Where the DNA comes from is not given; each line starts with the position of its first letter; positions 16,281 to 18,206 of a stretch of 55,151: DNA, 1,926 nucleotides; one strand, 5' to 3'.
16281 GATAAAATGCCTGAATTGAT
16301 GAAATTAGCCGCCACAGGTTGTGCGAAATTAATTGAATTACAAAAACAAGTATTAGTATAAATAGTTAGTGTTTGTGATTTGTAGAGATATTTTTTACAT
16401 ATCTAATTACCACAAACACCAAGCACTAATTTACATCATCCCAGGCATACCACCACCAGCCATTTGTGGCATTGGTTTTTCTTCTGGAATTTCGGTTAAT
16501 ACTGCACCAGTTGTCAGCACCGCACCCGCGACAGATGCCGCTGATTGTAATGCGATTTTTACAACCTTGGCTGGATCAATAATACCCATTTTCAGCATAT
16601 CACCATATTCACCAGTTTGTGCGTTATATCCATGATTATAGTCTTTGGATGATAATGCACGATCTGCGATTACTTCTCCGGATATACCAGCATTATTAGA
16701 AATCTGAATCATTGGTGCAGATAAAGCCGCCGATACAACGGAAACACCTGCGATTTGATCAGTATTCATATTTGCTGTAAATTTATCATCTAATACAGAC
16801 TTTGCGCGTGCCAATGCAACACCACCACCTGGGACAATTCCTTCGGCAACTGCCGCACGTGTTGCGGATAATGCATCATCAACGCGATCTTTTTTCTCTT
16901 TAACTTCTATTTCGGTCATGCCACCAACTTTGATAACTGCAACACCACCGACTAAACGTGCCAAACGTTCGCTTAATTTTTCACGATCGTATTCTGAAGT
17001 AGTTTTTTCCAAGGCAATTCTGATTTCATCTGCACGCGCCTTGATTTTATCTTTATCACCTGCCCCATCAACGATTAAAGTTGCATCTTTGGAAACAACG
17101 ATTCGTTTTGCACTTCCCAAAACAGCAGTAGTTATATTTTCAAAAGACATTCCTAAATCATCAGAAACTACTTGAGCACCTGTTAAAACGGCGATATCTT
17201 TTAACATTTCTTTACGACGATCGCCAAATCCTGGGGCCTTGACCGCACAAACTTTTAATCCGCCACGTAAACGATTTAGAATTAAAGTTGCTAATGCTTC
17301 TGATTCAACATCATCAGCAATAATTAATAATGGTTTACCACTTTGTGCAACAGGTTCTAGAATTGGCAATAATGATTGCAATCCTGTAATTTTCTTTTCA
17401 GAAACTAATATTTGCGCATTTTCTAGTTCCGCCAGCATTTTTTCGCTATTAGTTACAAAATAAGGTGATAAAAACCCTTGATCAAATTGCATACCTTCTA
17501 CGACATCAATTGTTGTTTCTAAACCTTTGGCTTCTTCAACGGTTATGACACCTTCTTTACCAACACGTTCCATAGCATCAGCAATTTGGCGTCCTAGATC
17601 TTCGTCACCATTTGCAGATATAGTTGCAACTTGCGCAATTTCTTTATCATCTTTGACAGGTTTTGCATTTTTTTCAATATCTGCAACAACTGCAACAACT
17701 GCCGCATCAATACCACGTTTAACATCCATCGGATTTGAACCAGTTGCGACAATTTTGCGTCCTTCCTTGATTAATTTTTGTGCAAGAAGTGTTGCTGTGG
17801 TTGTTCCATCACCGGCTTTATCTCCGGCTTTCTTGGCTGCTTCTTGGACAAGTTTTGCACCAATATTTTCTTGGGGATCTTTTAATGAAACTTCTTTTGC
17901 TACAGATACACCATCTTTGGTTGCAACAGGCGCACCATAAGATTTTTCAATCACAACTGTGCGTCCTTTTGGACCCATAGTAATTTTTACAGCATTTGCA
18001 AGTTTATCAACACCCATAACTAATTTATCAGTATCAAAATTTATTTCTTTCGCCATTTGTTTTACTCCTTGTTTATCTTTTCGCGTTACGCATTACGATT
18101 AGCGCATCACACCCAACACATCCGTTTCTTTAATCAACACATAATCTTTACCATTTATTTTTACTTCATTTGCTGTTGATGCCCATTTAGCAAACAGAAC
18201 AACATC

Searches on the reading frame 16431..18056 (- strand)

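Call 42: search_protein_families(library=pfam, proteins=[window:16431-18056:-], max_evalue=0.001)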
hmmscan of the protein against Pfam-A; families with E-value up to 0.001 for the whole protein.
window:16431-18056:- (541 aa): 1 family
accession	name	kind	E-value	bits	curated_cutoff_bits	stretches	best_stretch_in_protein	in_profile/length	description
PF00118.29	Cpn60_TCP1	-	4.1e-70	237.3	34.3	1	19-521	1-487/490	TCP-1/cpn60 chaperonin family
